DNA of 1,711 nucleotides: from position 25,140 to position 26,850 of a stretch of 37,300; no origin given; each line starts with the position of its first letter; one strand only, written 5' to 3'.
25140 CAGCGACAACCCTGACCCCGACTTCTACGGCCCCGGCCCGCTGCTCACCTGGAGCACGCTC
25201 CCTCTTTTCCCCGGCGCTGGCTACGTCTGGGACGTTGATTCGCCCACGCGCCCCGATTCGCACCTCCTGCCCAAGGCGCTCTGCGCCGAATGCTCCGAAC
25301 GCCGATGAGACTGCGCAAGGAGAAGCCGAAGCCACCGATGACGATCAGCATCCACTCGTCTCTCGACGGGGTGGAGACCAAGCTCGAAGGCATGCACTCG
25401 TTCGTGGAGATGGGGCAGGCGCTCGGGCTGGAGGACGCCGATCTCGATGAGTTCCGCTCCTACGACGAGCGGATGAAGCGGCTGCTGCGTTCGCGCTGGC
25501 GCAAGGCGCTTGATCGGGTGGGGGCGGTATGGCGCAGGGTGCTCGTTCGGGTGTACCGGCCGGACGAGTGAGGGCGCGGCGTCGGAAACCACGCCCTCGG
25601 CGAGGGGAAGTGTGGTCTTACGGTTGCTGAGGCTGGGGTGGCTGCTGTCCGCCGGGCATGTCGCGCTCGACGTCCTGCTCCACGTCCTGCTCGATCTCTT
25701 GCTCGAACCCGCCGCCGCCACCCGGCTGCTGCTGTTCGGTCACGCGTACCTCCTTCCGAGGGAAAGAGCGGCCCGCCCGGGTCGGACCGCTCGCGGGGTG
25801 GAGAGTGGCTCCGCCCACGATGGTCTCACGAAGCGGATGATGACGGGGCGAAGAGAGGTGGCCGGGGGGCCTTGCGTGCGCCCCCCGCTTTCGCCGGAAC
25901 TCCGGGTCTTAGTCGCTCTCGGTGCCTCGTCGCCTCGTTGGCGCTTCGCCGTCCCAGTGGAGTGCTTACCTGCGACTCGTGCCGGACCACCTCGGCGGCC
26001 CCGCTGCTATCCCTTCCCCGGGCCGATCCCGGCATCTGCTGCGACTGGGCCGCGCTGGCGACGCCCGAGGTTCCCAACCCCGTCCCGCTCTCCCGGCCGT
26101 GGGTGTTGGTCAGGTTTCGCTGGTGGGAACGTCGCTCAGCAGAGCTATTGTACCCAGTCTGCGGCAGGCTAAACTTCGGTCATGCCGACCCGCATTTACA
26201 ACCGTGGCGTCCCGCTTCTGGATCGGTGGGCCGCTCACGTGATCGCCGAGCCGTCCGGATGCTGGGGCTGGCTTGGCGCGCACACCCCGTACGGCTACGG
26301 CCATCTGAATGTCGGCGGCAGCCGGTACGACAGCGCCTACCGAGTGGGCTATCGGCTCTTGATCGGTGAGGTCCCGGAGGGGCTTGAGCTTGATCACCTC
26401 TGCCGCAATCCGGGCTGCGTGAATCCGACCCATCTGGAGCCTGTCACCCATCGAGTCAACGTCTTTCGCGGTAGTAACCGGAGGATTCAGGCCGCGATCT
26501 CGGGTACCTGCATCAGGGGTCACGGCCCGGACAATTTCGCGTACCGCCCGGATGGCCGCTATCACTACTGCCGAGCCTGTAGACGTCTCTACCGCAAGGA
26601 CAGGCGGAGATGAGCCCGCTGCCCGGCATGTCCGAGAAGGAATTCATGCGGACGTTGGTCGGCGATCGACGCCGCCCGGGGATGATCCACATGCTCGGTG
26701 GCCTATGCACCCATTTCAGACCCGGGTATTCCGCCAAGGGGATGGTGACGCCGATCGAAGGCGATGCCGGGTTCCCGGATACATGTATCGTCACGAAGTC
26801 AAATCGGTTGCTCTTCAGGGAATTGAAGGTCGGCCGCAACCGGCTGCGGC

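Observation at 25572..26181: Early operon interrupted by a leftward unit: interleaved divergent promoters, a ~400-nt GC-rich structured RNA and a 41-aa acidic Gln/Pro-rich peptide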

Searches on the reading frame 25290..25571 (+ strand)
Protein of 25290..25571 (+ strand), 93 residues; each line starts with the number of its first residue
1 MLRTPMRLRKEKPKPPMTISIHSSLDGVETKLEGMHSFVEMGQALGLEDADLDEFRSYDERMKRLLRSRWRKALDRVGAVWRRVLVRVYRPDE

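Call 10: find_related_loci(query=window:25290-25571:+, collection=viral_contigs, flank=4000)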
Query window:25290-25571:+ (93 aa) in viral_contigs; peptide patterns used: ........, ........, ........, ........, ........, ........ (x = any residue, [..] = any of these).
19 stretches matched a pattern, but none encodes a relative of the query by tblastn (E <= 1e-3).

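Call 12: find_encoding_contigs(protein=window:25290-25571:+, flank=6000, max_places=10)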
Protein window:25290-25571:+ (93 aa): no gene with exactly this product is on record in the collection.

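Call 32: search_protein_families(library=pfam, proteins=[window:25290-25571:+], max_evalue=0.1)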
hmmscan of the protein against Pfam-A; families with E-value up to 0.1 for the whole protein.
window:25290-25571:+ (93 aa): 1 family
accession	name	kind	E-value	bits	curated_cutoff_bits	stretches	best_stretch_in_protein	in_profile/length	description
PF23289.1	Spectrin_5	-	0.064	13.8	27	1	20-79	4-64/80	Guanine nucleotide exchange factor DBS-like, spectrin-like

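Call 37: search_dna_similar(query=window:25290-25571:+, collection=phages, mode=protein, max_rows=30, max_evalue=0.01)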
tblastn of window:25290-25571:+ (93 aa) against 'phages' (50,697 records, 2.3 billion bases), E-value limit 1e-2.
No match.

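Call 38: find_homologous_proteins(query=window:25290-25571:+, max_evalue=0.001)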
Query window:25290-25571:+ (93 aa): 1 proteins with E <= 0.001 among 1 candidates.
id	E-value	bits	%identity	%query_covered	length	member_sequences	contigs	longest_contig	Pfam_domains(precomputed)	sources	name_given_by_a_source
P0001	6.7e-51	188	100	95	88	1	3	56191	-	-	-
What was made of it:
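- Tried and rejected: The upstream 88/93-aa protein is an ORFan (call 38).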

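Call 57: search_protein_families(library=phrogs, proteins=[window:25290-25571:+], max_evalue=0.01)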
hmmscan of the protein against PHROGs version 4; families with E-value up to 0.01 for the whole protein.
window:25290-25571:+ (93 aa): 0 families

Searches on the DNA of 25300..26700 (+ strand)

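Call 4: search_dna_similar(query=window:25300-26500:+, collection=phages, mode=near, max_rows=40)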
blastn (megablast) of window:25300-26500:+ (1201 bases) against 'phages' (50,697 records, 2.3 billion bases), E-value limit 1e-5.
No match.

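Call 5: search_rna_families(source=window, start=25400, end=26300, threshold=evalue, max_evalue=10, show_alignments=3)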
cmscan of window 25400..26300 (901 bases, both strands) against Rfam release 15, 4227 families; matches with E-value up to 10: 6.
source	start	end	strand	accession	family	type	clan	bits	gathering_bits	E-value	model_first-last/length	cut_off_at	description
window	26049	26078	+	RF01340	CRISPR-DR29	Gene; CRISPR;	-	20.8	39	0.13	1-37/37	no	CRISPR RNA direct repeat element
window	25569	25598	-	RF03196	mir-6790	Gene; miRNA;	-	19.8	78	0.44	1-63/63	no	mir-6790 microRNA precursor family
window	25877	25947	-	RF03015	Transposase-2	Gene; sRNA;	-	16.1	42.7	1.8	1-69/69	no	Transposase-2 RNA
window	26056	26114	+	RF03838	MIR8032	Gene; miRNA;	-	13.9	78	9.3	1-48/48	no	MIR8032 microRNA precursor family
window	25833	25860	+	RF01126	sR41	Gene; snRNA; snoRNA; CD-box;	-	11.9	54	4.8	1-53/53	no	Small nucleolar RNA sR41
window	25797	25925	+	RF00461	IRES_VEGF_A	Cis-reg; IRES;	-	10.6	160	7.9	1-308/308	no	Vascular endothelial growth factor (VEGF) IRES A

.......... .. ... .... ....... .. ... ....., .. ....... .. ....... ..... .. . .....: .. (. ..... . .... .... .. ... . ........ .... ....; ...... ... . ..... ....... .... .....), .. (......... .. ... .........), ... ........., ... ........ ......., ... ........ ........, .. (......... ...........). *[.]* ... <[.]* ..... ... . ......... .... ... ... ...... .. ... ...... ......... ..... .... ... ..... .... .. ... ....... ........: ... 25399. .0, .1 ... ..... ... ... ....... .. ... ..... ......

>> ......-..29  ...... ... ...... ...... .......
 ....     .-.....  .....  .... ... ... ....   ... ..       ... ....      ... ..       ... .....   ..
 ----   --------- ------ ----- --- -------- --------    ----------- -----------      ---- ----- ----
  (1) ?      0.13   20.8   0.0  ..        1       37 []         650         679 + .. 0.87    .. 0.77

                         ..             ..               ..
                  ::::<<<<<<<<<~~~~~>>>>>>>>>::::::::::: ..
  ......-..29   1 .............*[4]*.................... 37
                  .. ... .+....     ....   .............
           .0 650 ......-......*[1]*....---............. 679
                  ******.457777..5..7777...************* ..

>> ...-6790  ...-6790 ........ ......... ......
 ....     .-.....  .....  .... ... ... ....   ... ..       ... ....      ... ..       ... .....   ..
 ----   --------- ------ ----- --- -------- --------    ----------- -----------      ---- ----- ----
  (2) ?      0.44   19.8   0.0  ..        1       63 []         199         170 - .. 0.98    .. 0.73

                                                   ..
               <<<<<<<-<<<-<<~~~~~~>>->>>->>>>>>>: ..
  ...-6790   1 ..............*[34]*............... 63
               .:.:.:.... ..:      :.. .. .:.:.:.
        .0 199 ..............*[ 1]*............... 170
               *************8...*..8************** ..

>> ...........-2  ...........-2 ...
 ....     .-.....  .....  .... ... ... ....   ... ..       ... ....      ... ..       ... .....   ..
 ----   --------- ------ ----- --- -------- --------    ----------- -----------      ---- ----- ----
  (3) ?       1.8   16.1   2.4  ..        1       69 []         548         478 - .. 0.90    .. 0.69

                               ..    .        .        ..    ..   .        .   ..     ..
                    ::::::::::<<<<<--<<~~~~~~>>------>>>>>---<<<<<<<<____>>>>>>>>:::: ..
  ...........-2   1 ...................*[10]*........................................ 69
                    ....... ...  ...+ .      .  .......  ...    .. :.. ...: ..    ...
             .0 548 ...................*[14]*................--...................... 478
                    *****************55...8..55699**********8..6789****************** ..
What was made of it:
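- On Any described RNA family (Rfam 15: riboswitches, leaders, sRNAs, RNase P, tmRNA, 6S, GOLLD/ROOL, group I/II introns, HEARO and others): All fall far below their thresholds and hit the wrong kinds of family (call 5).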

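Call 6: search_dna_similar(query=window:25300-26700:+, collection=phages, mode=distant, max_rows=40)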
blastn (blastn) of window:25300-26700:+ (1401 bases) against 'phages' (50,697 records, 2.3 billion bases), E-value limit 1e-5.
Records with a match: 13; places in all: 13; records where one place covers at least 80% of the query: 0.
Best place of each record, by identity: 60-80% 13.
By first word of the organism name: Streptomyces 12; Microbacterium 1.
By host as written in the record: Streptomyces sanglieri UNT16F27A 12; Microbacterium enclense 1.
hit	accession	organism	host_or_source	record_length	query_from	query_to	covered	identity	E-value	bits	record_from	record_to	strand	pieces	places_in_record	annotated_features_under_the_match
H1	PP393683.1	Microbacterium phage phiMiGM15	Microbacterium enclense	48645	1075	1172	7%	77.8%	2e-10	73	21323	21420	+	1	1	HNH endonuclease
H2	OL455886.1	Streptomyces phage Piccadilly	Streptomyces sanglieri UNT16F27A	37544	1072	1154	6%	77.1%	1e-7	65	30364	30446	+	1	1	44: HNH endonuclease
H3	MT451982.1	Streptomyces phage Cumberbatch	Streptomyces sanglieri UNT16F27A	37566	1072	1154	6%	77.1%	1e-7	65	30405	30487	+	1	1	45: HNH endonuclease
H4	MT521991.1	Streptomyces phage Eklok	Streptomyces sanglieri UNT16F27A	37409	1072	1154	6%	77.1%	1e-7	65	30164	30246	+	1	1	44: HNH endonuclease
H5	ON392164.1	Streptomyces phage AxeJC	Streptomyces sanglieri UNT16F27A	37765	1072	1154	6%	77.1%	1e-7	65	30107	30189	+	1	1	43: HNH endonuclease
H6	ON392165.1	Streptomyces phage Eastland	Streptomyces sanglieri UNT16F27A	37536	1072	1154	6%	77.1%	1e-7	65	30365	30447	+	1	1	44: HNH endonuclease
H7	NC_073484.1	Streptomyces phage Eklok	Streptomyces sanglieri UNT16F27A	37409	1072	1154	6%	77.1%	1e-7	65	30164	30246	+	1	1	44: HNH endonuclease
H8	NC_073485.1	Streptomyces phage AxeJC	Streptomyces sanglieri UNT16F27A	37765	1072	1154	6%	77.1%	1e-7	65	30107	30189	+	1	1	43: HNH endonuclease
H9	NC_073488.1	Streptomyces phage Cumberbatch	Streptomyces sanglieri UNT16F27A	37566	1072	1154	6%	77.1%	1e-7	65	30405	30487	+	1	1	45: HNH endonuclease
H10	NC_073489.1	Streptomyces phage Piccadilly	Streptomyces sanglieri UNT16F27A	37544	1072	1154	6%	77.1%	1e-7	65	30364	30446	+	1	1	44: HNH endonuclease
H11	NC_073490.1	Streptomyces phage Eastland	Streptomyces sanglieri UNT16F27A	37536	1072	1154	6%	77.1%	1e-7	65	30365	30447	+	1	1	44: HNH endonuclease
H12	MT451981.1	Streptomyces phage Vondra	Streptomyces sanglieri UNT16F27A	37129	1072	1154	6%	75.9%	2e-6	61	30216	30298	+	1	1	43: HNH endonuclease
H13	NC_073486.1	Streptomyces phage Vondra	Streptomyces sanglieri UNT16F27A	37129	1072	1154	6%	75.9%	2e-6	61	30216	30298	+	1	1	43: HNH endonuclease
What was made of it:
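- Tried and rejected: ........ megablast and blastn found only the HNH core (calls 4, 6).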

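Call 77: search_dna_similar(query=window:25572-26181:+, collection=plasmids, mode=distant, max_evalue=0.001, max_rows=10)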
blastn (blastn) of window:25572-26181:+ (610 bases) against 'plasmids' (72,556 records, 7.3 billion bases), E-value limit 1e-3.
No match.
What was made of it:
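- Tried and rejected: Plasmid blastn found nothing (call 77).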

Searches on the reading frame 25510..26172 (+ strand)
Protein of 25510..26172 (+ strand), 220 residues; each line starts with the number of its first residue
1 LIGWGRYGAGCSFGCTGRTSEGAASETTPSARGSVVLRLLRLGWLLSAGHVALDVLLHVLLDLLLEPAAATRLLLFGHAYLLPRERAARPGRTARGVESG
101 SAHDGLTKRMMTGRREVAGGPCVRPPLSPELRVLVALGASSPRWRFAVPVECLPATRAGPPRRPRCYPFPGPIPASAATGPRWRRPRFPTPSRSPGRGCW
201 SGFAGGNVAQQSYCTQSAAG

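Call 32: search_protein_families(library=pfam, proteins=[window:25510-26172:+], max_evalue=0.1)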
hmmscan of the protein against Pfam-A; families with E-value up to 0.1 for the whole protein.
window:25510-26172:+ (220 aa): 0 families

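Call 57: search_protein_families(library=phrogs, proteins=[window:25510-26172:+], max_evalue=0.01)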
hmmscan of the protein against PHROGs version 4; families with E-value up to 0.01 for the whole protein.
window:25510-26172:+ (220 aa): 0 families

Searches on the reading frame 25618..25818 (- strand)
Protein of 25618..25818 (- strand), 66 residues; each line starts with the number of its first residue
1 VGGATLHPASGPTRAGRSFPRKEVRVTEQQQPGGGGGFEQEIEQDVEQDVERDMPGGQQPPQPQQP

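Call 32: search_protein_families(library=pfam, proteins=[window:25618-25818:-], max_evalue=0.1)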
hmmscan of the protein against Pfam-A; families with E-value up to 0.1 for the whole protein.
window:25618-25818:- (66 aa): 0 families

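Call 56: search_protein_representatives(protein=window:25618-25818:-)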
Query: 66 residues. Proteins with E-value up to 0.001 (for the whole library): 2; up to 1e-10: 1; up to 1e-30: 1. The best 2 are listed.
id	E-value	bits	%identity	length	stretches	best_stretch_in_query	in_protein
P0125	1.7e-34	133.3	100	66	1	1-66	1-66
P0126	2.5e-05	41.1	76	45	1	29-66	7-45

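Call 57: search_protein_families(library=phrogs, proteins=[window:25618-25818:-], max_evalue=0.01)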
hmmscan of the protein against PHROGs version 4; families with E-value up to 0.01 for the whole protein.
window:25618-25818:- (66 aa): 0 families

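Call 59: find_encoding_contigs(protein=P0126, flank=10000, max_places=10)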
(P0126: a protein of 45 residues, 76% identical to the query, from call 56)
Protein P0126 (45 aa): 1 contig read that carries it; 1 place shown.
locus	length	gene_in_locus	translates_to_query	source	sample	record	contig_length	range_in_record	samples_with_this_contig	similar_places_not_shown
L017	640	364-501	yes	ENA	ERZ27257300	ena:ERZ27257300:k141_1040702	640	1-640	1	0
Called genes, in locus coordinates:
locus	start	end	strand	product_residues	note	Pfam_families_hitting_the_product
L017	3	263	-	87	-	?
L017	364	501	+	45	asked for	-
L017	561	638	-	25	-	?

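Call 73: list_cluster_members(proteins=[P0126, P0125, window:25621-25743:-, window:25621-25743:-])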
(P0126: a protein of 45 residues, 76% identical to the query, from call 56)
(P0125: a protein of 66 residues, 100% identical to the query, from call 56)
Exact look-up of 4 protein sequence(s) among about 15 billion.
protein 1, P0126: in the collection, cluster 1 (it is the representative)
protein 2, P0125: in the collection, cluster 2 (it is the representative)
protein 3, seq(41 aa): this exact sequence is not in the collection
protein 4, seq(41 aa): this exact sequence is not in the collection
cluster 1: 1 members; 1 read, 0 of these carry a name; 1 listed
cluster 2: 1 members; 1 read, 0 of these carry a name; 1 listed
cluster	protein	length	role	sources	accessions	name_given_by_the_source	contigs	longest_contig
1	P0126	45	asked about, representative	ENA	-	-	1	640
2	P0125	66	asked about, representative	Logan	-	-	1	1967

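Call 92: search_protein_families(library=ncbifam, proteins=[window:25618-25818:-], max_evalue=1)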
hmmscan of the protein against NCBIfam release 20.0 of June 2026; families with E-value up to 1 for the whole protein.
window:25618-25818:- (66 aa): 0 families
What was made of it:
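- Checked: The long + ORFs have no Pfam, PHROG or NCBIfam hits (calls 32, 57, 92).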
